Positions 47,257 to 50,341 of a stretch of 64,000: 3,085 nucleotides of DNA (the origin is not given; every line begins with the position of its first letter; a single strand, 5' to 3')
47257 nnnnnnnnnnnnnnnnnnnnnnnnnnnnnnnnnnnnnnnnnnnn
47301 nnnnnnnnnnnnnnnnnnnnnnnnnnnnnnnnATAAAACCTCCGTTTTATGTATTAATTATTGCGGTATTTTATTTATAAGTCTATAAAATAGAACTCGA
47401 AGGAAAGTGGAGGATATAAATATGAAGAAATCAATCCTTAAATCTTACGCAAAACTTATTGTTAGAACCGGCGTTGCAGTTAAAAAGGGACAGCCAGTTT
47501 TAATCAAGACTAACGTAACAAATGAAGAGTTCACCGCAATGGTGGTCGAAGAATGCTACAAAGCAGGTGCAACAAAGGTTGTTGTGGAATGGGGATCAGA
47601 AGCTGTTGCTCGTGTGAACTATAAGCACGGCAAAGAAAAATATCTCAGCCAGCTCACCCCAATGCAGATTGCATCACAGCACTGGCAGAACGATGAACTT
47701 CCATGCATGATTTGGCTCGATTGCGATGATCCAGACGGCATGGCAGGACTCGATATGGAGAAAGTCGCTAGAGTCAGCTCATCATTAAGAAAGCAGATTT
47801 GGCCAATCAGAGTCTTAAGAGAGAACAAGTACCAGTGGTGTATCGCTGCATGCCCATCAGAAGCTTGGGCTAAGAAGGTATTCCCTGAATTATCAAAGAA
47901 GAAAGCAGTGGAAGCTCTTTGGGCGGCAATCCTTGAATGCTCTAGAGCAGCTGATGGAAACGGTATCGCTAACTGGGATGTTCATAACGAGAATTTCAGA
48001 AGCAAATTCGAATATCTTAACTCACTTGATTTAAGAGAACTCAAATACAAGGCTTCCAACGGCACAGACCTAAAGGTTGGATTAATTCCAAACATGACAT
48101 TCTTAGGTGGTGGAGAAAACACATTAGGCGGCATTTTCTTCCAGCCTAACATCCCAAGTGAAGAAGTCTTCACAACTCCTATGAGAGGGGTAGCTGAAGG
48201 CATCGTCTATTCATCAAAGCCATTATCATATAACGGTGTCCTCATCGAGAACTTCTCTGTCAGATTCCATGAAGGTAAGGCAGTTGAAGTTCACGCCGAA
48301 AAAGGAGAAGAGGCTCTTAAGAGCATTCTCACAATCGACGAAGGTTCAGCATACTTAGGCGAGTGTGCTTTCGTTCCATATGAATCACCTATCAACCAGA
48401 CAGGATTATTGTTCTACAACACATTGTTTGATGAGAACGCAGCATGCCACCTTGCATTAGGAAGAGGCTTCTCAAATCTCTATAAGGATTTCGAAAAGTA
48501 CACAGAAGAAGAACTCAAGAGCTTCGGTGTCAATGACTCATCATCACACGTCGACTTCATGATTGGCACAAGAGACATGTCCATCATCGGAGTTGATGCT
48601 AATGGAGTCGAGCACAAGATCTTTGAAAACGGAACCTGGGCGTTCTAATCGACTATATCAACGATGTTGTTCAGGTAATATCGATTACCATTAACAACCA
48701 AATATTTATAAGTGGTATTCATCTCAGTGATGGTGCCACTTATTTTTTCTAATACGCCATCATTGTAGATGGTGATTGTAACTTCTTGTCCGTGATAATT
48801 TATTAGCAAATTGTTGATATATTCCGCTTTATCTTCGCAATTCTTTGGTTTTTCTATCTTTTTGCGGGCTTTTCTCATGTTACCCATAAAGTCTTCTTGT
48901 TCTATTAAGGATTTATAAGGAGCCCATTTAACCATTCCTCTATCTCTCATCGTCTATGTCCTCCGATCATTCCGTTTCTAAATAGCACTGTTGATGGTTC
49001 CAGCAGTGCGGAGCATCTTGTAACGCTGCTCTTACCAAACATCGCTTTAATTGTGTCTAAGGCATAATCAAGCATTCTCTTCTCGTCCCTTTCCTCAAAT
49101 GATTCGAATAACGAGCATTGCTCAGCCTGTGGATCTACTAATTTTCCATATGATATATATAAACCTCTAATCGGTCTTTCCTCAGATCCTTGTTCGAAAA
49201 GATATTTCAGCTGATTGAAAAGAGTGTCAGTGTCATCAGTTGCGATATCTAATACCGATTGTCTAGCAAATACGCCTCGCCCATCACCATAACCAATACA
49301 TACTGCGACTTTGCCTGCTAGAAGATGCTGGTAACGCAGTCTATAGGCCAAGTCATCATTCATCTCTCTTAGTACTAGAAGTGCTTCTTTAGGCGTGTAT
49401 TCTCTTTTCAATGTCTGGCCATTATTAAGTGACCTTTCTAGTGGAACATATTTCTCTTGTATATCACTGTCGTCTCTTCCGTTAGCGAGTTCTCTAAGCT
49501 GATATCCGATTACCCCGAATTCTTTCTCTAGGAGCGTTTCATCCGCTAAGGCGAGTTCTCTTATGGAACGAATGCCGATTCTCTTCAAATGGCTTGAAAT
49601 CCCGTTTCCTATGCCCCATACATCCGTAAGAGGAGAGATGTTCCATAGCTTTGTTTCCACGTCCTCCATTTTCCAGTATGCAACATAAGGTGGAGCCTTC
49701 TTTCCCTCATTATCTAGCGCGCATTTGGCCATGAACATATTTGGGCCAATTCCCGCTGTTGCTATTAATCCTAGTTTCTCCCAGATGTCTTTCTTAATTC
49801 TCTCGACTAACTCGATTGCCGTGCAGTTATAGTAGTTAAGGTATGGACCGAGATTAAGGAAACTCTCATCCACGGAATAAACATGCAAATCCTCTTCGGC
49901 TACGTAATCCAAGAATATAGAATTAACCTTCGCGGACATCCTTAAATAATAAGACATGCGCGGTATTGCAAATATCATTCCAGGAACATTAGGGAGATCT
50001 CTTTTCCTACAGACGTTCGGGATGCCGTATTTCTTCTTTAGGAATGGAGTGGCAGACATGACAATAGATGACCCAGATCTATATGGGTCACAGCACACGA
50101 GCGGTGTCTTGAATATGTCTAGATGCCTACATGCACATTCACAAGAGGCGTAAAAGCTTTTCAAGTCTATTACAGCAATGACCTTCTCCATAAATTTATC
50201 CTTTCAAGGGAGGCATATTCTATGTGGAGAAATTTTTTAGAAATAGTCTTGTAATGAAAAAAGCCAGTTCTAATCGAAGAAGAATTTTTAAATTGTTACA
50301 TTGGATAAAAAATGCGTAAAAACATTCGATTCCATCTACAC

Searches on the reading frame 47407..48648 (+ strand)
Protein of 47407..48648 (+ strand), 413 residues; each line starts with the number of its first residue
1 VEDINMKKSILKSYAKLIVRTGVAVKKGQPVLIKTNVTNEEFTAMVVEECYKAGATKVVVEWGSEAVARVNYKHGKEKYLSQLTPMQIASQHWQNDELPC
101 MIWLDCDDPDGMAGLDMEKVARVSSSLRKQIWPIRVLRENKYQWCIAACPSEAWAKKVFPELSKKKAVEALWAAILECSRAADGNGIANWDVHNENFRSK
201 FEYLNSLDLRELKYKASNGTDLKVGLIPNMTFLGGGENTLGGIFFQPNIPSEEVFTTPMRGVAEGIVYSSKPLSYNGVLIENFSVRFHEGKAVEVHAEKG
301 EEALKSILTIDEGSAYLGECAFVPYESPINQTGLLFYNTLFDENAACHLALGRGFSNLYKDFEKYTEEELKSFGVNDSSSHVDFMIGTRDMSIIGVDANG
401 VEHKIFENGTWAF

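Call 19: search_protein_families(library=ncbifam, proteins=[window:47407-48648:+], max_evalue=0.00001)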
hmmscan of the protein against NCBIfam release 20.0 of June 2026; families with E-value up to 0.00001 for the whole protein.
window:47407-48648:+ (413 aa): 0 families

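Call 33: search_protein_families(library=pfam, proteins=[window:47407-48648:+], max_evalue=0.01)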
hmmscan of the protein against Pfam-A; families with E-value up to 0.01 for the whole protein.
window:47407-48648:+ (413 aa): 1 family
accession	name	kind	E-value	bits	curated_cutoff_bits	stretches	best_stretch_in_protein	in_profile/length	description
PF02073.20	Peptidase_M29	-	2.5e-145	484.8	27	1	9-411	3-406/406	Thermophilic metalloprotease (M29)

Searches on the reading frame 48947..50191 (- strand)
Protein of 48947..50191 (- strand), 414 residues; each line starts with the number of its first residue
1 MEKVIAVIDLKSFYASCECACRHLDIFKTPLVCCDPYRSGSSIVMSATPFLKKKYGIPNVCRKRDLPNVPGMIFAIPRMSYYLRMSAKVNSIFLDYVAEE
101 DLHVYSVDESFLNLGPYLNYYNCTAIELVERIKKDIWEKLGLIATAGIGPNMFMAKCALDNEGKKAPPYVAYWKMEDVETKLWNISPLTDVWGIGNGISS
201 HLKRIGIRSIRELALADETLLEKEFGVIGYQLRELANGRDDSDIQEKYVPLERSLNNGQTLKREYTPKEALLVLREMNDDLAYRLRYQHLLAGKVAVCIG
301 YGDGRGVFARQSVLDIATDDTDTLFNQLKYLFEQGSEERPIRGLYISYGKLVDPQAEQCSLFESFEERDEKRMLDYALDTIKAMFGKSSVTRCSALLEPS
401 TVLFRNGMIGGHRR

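Call 11: search_protein_families(library=pfam, proteins=[window:48947-50191:-], max_evalue=0.01)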
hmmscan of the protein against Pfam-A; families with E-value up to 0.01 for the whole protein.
window:48947-50191:- (414 aa): 3 families
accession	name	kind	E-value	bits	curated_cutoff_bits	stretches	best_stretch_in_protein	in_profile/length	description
PF00817.25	IMS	-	2e-24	86.7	23.2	1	8-159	1-147/148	impB/mucB/samB family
PF11799.13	IMS_C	-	9e-15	55.5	20.7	1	254-361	3-109/109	impB/mucB/samB family C-terminal domain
PF11798.14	IMS_HHH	-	2.6e-05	24.6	24.4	1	176-207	2-32/32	IMS family HHH motif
